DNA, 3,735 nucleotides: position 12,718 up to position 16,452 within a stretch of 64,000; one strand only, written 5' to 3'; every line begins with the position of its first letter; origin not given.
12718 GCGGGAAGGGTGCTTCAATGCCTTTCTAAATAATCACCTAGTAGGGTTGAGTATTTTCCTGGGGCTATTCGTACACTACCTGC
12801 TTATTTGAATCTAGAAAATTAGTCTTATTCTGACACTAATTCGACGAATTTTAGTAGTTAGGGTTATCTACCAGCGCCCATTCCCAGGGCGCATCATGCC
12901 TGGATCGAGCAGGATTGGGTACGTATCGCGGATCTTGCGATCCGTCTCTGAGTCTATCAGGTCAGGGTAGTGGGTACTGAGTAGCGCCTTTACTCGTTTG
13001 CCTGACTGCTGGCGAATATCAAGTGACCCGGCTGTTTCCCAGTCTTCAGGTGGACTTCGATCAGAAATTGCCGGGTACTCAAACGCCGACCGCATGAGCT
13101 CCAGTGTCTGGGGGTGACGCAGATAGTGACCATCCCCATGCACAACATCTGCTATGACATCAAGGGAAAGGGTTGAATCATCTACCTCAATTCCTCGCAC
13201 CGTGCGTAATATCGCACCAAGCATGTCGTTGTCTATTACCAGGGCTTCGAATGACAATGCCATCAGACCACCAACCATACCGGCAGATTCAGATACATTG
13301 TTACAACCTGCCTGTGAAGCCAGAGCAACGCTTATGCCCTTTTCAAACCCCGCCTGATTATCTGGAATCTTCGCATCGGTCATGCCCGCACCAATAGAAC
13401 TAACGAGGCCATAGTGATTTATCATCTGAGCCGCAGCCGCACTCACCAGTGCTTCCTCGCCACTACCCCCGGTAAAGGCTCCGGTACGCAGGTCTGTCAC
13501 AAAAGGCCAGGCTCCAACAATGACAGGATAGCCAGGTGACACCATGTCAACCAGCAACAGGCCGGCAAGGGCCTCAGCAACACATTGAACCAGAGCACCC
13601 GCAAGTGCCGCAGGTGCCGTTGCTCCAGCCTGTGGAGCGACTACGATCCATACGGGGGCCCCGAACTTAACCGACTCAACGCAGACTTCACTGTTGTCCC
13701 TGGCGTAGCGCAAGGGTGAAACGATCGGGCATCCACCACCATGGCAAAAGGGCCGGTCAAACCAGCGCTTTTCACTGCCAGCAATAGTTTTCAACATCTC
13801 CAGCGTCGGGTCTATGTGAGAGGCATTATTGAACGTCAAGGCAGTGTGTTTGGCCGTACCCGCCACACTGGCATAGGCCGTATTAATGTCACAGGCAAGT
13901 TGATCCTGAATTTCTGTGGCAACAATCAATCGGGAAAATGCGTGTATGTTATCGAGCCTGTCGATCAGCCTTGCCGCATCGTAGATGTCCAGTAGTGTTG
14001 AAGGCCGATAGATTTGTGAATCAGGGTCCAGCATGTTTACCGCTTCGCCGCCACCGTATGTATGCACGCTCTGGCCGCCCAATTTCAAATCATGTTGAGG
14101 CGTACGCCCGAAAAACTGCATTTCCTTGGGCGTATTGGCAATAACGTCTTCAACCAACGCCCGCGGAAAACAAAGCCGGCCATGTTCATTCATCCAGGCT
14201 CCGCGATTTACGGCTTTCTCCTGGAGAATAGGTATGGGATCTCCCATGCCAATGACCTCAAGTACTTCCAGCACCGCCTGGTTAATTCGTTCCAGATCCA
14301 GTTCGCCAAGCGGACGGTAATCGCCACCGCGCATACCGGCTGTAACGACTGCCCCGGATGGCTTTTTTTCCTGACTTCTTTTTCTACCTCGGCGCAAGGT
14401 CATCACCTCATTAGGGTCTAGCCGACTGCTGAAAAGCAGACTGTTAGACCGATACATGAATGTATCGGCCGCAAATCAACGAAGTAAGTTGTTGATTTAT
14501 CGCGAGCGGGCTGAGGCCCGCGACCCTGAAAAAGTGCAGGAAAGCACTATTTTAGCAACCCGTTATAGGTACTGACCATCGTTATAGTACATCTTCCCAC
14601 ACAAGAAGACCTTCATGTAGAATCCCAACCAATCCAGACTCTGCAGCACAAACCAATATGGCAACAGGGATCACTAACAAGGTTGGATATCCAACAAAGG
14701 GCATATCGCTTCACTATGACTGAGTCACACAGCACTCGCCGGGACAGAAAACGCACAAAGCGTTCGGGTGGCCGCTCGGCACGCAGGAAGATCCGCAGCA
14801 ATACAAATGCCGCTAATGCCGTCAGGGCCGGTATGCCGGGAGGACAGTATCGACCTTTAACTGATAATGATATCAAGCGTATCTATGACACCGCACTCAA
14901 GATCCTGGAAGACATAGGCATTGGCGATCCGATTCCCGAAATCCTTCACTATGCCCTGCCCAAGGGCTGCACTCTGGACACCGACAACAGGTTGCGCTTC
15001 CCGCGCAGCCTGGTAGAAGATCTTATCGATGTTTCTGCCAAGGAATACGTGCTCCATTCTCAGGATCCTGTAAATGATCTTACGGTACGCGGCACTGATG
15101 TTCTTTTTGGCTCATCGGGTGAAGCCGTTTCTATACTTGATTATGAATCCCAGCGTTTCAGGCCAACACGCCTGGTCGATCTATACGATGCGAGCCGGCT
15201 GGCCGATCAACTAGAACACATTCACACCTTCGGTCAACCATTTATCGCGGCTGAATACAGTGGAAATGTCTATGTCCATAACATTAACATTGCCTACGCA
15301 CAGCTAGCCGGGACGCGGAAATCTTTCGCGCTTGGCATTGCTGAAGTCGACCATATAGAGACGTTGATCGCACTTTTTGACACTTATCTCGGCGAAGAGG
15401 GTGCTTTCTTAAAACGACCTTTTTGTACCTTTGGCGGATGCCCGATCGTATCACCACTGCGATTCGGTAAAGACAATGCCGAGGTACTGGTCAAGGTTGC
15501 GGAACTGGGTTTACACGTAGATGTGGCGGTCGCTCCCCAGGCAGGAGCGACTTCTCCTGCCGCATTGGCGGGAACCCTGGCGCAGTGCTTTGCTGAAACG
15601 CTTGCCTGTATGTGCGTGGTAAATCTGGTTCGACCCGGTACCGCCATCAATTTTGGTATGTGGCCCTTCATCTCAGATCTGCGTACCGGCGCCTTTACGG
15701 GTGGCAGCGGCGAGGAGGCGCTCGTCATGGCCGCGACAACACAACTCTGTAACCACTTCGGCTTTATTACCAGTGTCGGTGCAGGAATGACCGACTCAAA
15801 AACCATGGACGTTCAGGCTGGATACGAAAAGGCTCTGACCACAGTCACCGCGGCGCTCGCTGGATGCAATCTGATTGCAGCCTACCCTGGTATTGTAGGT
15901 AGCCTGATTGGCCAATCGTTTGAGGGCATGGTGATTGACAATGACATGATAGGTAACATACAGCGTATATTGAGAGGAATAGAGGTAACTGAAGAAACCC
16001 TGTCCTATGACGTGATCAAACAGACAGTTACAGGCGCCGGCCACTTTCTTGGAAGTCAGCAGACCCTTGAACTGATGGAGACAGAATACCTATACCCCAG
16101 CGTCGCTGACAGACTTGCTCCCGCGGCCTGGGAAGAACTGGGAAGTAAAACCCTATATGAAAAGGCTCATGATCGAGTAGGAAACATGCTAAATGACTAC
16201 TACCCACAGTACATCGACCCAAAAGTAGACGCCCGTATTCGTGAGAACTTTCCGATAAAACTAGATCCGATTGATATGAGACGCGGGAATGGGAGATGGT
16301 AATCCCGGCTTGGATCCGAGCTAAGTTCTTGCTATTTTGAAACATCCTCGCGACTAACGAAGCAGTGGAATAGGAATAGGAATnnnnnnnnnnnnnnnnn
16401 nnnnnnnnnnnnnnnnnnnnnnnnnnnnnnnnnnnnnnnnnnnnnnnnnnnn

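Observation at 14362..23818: Poly-Arg tails on every catalytic partner versus an acidic head on the corrinoid shuttle protein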

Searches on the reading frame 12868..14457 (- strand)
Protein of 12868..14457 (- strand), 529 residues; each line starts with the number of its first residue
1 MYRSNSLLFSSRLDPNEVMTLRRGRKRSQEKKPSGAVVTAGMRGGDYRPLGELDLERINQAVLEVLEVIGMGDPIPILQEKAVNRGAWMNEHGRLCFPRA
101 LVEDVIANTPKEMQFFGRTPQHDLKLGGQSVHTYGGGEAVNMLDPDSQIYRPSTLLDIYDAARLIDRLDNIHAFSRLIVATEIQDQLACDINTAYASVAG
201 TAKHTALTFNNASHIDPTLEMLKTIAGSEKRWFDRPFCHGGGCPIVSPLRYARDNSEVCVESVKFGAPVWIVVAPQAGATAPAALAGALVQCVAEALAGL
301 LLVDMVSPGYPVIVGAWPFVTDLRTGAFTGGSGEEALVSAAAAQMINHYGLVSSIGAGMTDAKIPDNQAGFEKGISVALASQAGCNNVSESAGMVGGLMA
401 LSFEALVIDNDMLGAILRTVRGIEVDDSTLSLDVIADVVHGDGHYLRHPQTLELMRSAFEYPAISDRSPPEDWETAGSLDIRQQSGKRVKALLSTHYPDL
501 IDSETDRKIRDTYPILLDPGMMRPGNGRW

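Call 3: search_protein_families(library=pfam, proteins=[window:12868-14457:-])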
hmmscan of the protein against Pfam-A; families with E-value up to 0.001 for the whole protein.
window:12868-14457:- (529 aa): 1 family
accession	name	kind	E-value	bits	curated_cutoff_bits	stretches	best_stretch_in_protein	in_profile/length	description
PF06253.16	MTTB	-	6.3e-98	328.4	25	1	25-511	5-490/500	Trimethylamine methyltransferase (MTTB)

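Call 49: search_protein_families(library=ncbifam, proteins=[window:12868-14403:-], max_evalue=0.00001)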
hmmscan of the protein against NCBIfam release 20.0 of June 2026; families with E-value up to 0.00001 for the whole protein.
window:12868-14403:- (511 aa): 1 family
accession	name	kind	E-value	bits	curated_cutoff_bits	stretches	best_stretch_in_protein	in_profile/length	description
TIGR02369.2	trimeth_pyl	equivalog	7.7e-104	347.8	525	1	34-493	8-463/469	[trimethylamine--corrinoid protein] Co-methyltransferase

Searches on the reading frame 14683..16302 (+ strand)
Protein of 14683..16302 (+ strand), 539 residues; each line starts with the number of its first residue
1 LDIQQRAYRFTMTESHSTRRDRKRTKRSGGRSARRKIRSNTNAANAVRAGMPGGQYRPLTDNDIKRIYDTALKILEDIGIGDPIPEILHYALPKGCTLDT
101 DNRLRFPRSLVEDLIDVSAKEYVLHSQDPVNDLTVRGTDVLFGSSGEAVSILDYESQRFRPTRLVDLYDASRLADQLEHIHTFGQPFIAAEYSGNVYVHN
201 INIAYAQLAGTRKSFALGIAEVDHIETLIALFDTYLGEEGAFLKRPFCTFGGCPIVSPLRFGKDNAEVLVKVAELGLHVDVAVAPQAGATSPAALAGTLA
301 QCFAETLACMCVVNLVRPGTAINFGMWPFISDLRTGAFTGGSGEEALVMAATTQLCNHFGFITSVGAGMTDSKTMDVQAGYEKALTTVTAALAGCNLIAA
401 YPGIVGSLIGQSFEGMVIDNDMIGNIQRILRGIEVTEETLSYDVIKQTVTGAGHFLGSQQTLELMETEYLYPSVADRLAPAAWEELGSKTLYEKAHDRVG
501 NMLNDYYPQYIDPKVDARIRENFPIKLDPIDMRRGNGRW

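Call 3: search_protein_families(library=pfam, proteins=[window:14683-16302:+])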
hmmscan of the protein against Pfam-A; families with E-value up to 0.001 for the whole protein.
window:14683-16302:+ (539 aa): 1 family
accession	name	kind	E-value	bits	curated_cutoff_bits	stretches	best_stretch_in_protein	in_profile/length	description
PF06253.16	MTTB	-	1.2e-96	324.2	25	1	27-521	1-490/500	Trimethylamine methyltransferase (MTTB)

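Call 49: search_protein_families(library=ncbifam, proteins=[window:14716-16302:+], max_evalue=0.00001)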
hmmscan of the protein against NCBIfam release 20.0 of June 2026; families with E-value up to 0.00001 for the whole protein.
window:14716-16302:+ (528 aa): 1 family
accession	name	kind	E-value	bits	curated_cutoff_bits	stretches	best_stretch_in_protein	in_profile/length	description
TIGR02369.2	trimeth_pyl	equivalog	1.5e-97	327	525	1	48-510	6-463/469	[trimethylamine--corrinoid protein] Co-methyltransferase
